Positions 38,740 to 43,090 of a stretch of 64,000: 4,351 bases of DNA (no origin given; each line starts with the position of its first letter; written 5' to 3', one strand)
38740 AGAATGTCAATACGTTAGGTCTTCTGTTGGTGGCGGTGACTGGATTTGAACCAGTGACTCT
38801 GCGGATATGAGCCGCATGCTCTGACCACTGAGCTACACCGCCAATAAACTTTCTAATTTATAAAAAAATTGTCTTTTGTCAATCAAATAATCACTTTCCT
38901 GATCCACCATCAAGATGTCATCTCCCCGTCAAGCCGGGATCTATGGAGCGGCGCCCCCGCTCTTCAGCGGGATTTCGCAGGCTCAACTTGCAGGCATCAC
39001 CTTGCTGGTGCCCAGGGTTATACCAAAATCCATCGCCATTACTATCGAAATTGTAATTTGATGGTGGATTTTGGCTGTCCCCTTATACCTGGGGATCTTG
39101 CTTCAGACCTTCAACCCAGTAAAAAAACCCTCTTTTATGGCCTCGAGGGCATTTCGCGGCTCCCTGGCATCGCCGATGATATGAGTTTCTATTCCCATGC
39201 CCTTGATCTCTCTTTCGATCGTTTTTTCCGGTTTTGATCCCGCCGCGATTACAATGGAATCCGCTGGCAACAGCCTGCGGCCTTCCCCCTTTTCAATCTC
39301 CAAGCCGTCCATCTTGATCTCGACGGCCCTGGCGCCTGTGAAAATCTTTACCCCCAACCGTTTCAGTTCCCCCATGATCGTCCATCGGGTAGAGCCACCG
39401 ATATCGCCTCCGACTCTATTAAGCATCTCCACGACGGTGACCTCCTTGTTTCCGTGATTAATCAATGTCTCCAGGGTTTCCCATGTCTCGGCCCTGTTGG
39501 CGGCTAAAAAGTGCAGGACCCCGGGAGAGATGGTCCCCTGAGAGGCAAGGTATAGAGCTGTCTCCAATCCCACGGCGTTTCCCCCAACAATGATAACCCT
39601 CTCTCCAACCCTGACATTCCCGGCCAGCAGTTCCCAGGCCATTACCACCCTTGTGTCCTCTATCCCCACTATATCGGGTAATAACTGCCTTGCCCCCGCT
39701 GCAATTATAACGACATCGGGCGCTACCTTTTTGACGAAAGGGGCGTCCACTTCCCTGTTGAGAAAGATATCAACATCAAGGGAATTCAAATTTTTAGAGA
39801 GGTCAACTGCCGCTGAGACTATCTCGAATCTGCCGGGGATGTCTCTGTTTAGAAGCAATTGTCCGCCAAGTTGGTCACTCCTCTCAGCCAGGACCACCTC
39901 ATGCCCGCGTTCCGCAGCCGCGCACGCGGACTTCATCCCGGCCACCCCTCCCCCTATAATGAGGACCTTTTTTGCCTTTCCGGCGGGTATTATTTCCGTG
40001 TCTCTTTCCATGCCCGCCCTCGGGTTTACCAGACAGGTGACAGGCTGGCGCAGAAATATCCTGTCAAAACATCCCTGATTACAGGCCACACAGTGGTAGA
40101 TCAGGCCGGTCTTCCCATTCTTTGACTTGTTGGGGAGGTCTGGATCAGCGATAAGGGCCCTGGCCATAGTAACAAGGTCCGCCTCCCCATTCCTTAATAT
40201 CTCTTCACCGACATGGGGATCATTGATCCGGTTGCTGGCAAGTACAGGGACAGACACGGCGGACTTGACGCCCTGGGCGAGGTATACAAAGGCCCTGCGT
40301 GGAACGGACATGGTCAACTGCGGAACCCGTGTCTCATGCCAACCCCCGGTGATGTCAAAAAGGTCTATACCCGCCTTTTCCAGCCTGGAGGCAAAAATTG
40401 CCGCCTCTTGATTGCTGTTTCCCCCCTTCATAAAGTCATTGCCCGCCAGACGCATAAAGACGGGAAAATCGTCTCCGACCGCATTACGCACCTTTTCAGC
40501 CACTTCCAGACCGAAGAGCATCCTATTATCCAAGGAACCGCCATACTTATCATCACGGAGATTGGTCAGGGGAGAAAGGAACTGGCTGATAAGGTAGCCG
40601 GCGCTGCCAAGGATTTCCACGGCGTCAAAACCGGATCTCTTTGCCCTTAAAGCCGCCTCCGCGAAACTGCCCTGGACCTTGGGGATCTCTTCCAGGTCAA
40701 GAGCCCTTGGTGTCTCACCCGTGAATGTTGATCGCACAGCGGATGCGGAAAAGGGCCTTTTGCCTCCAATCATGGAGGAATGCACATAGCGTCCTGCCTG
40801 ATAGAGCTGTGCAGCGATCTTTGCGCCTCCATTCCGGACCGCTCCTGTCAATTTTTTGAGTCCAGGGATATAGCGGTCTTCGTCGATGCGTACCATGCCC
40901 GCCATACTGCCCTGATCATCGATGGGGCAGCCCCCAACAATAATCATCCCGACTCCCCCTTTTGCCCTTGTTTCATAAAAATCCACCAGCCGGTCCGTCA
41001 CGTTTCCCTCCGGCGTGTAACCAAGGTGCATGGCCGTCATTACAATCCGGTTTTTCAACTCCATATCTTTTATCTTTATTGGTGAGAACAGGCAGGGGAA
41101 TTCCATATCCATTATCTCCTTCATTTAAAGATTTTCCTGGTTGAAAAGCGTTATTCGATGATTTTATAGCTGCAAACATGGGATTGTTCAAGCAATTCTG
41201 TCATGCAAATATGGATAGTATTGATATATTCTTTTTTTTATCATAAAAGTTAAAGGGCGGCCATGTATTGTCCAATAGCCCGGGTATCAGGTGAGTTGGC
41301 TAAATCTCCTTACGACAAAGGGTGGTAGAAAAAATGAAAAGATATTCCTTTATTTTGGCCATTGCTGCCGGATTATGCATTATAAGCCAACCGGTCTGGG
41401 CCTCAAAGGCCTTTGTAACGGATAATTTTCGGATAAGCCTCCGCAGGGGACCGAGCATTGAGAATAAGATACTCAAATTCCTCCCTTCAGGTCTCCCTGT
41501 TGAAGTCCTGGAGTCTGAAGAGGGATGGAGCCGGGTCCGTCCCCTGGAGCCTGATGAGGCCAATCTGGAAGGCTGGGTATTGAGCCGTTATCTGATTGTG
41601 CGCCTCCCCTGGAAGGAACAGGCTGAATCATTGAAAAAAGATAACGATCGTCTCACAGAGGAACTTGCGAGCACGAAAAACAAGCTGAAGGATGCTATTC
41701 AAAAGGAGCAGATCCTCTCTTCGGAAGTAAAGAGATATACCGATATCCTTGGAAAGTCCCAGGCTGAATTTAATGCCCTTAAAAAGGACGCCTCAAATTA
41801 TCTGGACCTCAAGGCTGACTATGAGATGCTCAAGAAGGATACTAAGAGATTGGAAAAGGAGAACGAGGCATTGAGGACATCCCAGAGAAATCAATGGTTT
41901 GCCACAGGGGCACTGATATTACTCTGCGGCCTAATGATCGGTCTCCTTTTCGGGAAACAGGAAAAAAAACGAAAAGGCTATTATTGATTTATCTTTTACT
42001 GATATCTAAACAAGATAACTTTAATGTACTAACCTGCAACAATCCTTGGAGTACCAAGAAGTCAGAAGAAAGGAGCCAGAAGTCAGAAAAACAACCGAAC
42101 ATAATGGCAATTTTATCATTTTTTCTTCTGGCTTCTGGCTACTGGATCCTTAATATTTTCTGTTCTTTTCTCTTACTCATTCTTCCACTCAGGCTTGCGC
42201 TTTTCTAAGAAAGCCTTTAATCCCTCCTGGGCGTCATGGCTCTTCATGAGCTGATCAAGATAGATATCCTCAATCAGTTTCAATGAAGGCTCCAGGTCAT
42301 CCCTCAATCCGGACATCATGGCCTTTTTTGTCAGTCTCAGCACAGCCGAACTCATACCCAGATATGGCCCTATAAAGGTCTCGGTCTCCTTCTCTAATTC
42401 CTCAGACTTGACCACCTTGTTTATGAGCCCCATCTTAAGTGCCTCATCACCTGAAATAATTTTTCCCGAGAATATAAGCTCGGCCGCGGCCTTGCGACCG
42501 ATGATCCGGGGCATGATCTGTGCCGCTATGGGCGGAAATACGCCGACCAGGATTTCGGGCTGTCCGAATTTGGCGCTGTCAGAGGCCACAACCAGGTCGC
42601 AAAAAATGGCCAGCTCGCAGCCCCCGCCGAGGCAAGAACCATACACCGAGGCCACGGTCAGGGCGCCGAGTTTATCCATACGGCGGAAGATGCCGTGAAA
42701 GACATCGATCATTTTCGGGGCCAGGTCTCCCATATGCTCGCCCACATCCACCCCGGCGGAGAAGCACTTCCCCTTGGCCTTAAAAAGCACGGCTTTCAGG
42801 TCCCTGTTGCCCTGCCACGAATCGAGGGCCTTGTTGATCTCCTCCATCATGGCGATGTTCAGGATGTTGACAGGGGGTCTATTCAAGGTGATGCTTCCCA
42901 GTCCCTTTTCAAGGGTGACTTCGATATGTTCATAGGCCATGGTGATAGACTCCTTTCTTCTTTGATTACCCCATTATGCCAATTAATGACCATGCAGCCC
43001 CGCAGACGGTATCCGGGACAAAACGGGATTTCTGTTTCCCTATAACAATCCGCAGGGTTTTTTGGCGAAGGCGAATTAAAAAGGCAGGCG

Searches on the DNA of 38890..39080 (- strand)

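Call 66: search_dna_similar(query=window:38890-39080:-, collection=plasmids, mode=distant, max_rows=10)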
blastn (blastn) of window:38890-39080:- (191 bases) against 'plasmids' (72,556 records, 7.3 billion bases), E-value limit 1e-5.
No match.
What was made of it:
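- Tried and rejected: Plasmid collection, blastn with the full copy: no match (call 66).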

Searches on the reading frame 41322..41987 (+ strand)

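Call 74: search_protein_families(library=pfam, proteins=[window:41322-41987:+], max_evalue=0.00001)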
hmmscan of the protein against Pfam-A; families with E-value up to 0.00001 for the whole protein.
window:41322-41987:+ (221 aa): 1 family
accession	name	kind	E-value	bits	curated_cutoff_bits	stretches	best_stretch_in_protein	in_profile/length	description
PF08239.17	SH3_3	-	1.3e-08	35.4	27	1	39-91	4-53/54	Bacterial SH3 domain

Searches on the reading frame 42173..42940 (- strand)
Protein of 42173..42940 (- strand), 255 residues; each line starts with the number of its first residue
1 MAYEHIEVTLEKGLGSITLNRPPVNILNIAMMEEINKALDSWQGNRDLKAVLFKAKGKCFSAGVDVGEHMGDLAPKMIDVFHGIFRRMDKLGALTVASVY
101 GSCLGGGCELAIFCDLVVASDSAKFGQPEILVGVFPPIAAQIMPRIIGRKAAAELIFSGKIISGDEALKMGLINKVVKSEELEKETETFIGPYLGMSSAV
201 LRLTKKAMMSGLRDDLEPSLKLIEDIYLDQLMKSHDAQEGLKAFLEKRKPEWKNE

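Call 74: search_protein_families(library=pfam, proteins=[window:42173-42940:-], max_evalue=0.00001)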
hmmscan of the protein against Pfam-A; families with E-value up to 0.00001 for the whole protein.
window:42173-42940:- (255 aa): 2 families
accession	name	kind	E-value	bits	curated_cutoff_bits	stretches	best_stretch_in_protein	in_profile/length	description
PF00378.25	ECH_1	-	8.2e-54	183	27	1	11-254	3-250/251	Enoyl-CoA hydratase/isomerase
PF16113.10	ECH_2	-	2.7e-26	93.3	27.2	1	15-184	2-179/335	Enoyl-CoA hydratase/isomerase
